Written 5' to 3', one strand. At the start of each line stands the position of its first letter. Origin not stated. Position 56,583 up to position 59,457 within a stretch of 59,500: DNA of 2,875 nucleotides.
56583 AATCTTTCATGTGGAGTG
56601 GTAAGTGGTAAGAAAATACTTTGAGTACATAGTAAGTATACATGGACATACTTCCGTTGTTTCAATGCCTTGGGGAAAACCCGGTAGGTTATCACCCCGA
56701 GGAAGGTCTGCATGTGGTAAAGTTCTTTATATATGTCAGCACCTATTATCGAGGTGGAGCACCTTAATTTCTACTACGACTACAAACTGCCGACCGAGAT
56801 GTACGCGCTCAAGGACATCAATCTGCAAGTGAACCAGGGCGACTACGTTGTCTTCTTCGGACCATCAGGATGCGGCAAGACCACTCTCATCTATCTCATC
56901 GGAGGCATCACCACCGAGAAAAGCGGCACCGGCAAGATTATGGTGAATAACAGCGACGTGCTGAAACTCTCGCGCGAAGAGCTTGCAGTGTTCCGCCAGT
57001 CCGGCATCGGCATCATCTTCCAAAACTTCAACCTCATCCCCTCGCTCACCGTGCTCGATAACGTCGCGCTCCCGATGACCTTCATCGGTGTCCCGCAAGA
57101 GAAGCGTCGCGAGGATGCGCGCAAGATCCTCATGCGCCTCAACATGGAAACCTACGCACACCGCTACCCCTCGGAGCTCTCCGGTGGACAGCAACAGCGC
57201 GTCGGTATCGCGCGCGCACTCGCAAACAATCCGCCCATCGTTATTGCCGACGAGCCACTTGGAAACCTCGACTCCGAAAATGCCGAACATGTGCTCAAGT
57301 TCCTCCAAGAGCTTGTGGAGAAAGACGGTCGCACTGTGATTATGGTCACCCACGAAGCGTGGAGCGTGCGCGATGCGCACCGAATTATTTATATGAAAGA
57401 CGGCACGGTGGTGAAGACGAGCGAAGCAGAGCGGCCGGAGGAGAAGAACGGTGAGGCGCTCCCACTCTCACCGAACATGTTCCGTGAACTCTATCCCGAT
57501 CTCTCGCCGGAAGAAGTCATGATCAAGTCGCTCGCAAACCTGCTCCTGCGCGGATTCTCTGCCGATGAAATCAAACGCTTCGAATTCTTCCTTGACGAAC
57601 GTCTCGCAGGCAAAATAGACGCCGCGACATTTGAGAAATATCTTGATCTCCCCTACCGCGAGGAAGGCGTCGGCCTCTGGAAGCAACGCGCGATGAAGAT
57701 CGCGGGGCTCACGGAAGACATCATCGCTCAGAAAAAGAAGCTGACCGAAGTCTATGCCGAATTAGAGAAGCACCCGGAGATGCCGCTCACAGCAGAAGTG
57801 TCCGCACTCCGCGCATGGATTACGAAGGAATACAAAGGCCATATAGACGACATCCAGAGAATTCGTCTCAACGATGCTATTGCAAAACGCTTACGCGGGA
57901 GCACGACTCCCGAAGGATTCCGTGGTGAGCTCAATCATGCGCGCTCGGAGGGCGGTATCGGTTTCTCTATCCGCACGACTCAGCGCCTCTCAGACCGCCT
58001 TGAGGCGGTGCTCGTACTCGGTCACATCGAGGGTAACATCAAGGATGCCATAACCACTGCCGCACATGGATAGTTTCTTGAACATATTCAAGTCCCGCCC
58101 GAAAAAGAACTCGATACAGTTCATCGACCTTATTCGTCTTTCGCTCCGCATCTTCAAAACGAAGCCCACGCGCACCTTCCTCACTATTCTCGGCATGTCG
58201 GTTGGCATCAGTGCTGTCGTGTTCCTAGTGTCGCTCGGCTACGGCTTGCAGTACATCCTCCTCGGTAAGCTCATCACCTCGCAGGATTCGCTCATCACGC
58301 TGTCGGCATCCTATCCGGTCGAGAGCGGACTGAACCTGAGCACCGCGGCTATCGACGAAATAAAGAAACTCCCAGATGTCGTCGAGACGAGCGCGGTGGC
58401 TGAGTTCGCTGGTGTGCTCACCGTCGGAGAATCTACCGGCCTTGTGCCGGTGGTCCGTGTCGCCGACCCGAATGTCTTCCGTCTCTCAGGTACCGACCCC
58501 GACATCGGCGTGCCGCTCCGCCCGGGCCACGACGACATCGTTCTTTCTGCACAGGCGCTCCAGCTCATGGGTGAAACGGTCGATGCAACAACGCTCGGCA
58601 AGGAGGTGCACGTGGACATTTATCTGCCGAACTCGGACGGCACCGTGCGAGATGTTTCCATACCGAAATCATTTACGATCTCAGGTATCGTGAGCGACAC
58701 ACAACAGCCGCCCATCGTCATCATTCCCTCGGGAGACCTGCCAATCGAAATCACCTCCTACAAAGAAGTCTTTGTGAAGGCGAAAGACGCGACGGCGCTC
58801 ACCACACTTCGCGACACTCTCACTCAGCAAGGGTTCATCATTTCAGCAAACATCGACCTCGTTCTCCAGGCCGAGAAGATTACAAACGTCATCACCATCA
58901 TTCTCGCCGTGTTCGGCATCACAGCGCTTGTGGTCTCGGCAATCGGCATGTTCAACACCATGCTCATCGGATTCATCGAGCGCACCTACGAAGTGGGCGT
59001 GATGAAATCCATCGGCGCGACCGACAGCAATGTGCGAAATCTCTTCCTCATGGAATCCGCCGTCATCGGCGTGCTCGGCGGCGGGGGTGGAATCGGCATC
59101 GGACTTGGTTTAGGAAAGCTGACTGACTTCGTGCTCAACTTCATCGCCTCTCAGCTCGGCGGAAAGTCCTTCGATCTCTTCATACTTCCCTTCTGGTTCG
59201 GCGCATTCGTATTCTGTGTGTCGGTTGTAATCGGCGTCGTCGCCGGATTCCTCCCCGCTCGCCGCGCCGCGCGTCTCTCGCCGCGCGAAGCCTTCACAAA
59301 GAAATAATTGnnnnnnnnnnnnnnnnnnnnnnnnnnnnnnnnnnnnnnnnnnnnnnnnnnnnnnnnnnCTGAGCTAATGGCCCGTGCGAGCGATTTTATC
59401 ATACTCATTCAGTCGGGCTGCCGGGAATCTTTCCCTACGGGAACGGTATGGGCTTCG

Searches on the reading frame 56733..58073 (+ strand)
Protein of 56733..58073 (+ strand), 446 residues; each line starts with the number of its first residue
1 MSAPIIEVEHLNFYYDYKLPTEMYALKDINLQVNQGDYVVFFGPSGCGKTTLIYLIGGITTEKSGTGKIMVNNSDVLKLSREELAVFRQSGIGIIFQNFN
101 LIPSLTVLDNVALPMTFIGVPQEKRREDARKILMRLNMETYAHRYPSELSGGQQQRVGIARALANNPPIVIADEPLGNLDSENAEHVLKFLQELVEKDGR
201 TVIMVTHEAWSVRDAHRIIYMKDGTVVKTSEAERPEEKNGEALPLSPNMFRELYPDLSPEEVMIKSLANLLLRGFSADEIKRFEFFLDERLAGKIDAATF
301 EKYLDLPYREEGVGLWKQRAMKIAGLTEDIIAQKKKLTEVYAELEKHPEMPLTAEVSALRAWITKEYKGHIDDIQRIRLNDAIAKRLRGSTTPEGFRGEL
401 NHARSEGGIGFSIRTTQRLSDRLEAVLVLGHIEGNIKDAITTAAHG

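Call 66: search_protein_families(library=pfam, proteins=[window:56733-58073:+], max_evalue=0.00001)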
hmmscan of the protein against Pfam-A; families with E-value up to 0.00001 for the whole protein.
window:56733-58073:+ (446 aa): 1 family
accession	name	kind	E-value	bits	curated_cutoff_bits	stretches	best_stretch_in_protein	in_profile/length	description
PF00005.33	ABC_tran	-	1.1e-31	110.7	25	1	26-176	1-136/137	ABC transporter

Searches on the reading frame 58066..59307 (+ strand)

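Call 66: search_protein_families(library=pfam, proteins=[window:58066-59307:+], max_evalue=0.00001)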
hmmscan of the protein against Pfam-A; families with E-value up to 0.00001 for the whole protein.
window:58066-59307:+ (413 aa): 2 families
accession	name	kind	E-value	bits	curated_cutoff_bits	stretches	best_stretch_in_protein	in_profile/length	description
PF12704.14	MacB_PCD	-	1.6e-17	64.9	27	1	37-254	1-206/207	MacB-like periplasmic core domain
PF02687.27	FtsX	-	2.4e-17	63.5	25.5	1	282-406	2-120/120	FtsX-like permease C-terminal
